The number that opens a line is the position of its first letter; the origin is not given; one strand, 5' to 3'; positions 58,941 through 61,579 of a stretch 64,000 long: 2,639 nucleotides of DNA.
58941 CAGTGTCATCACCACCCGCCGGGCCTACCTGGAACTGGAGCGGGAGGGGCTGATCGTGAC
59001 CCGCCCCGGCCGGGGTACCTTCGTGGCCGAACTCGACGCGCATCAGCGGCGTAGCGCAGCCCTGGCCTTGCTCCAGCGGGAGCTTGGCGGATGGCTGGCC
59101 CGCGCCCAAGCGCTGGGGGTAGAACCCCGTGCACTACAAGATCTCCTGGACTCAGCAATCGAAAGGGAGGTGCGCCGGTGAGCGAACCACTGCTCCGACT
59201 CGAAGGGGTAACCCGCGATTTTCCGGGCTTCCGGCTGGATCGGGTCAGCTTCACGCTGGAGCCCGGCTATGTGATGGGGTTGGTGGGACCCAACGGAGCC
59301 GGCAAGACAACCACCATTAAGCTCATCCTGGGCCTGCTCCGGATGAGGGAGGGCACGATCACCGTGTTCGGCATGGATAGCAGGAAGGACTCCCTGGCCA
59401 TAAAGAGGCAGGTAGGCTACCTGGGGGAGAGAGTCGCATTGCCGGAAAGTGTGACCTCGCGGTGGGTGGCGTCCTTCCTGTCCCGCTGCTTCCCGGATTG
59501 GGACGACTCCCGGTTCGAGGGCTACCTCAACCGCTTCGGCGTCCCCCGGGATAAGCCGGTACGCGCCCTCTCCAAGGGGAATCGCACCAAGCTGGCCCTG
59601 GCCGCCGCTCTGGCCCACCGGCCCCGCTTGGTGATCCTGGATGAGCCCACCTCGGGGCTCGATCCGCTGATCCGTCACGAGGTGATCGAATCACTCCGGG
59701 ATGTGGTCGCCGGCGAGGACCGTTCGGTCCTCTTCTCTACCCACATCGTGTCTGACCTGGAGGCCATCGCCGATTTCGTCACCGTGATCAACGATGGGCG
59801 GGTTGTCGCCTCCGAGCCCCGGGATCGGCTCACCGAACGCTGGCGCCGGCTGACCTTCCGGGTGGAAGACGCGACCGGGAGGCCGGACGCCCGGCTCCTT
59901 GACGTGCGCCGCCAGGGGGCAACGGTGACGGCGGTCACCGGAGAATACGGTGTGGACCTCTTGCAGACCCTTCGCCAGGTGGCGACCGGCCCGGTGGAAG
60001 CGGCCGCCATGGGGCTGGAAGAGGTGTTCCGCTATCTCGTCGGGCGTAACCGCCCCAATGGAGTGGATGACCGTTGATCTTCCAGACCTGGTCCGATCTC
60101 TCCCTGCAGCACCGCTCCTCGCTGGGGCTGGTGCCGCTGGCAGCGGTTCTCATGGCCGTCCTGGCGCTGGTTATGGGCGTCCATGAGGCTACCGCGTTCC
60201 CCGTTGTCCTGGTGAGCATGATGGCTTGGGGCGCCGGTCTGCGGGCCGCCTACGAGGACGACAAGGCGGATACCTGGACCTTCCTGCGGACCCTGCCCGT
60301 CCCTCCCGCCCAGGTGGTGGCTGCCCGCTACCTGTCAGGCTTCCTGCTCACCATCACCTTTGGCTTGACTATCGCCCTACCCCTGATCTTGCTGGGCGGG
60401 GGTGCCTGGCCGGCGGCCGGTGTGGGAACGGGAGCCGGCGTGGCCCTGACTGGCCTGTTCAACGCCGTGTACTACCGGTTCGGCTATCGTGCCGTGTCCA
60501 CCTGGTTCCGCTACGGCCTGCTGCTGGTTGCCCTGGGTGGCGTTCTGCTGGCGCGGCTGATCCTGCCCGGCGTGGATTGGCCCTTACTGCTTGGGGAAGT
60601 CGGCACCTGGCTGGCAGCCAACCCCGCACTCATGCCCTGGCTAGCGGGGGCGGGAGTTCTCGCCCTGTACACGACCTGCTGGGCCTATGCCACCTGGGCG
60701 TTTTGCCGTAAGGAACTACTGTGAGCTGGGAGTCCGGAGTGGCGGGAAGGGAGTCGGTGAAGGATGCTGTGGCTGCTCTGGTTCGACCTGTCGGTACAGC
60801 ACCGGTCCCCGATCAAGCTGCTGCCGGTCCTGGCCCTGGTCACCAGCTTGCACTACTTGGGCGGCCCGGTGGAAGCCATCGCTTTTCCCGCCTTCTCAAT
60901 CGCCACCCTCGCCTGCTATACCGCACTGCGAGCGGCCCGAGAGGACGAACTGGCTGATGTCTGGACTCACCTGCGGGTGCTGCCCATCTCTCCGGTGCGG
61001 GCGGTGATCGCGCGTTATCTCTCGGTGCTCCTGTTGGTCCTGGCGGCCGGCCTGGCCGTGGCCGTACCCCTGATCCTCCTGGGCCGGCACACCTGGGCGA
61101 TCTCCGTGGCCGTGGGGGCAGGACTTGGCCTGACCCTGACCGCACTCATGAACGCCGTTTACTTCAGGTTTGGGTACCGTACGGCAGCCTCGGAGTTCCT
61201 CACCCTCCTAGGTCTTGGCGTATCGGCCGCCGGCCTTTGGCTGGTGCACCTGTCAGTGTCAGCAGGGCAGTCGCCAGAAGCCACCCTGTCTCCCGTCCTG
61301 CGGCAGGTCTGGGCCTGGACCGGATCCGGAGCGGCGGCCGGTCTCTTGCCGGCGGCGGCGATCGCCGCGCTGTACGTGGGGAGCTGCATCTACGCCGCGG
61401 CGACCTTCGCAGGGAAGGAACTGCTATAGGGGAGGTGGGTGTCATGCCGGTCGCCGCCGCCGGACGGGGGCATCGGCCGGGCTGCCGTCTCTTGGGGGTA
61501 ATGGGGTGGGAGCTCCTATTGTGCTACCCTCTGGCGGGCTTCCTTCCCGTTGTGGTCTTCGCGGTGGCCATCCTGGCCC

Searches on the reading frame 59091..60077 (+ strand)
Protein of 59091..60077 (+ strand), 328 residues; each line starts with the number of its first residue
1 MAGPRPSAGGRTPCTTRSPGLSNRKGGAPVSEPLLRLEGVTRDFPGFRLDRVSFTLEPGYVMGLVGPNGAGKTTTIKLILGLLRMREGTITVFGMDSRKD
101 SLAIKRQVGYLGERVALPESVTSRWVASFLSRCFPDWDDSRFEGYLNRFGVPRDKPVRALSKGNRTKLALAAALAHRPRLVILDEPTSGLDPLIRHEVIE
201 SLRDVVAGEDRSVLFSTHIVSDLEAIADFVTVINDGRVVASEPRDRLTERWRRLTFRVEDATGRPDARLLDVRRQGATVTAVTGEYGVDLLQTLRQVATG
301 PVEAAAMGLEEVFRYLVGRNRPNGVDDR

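Call 79: search_protein_families(library=pfam, proteins=[window:59091-60077:+], max_evalue=0.00001)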
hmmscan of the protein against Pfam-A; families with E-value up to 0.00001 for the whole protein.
window:59091-60077:+ (328 aa): 2 families
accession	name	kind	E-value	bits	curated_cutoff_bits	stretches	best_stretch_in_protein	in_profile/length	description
PF00005.33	ABC_tran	-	7e-28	98.4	25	1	49-188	1-137/137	ABC transporter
PF13304.12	AAA_21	-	3e-16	60.8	27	1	156-218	234-298/304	AAA domain, putative AbiEii toxin, Type IV TA system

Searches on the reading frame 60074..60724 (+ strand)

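Call 102: search_protein_families(library=pfam, proteins=[window:60074-60724:+], max_evalue=0.00001)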
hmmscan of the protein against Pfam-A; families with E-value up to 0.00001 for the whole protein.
window:60074-60724:+ (216 aa): 1 family
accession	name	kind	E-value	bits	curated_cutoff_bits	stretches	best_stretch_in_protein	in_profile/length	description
PF13346.12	ABC2_membrane_5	-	5.2e-09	36.4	25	1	20-149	16-148/205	ABC-2 family transporter protein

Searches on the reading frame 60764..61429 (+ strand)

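Call 102: search_protein_families(library=pfam, proteins=[window:60764-61429:+], max_evalue=0.00001)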
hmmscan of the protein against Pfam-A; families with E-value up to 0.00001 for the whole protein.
window:60764-61429:+ (221 aa): 1 family
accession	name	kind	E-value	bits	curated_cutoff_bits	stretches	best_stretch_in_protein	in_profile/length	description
PF13346.12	ABC2_membrane_5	-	7.5e-08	32.6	25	1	17-163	13-166/205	ABC-2 family transporter protein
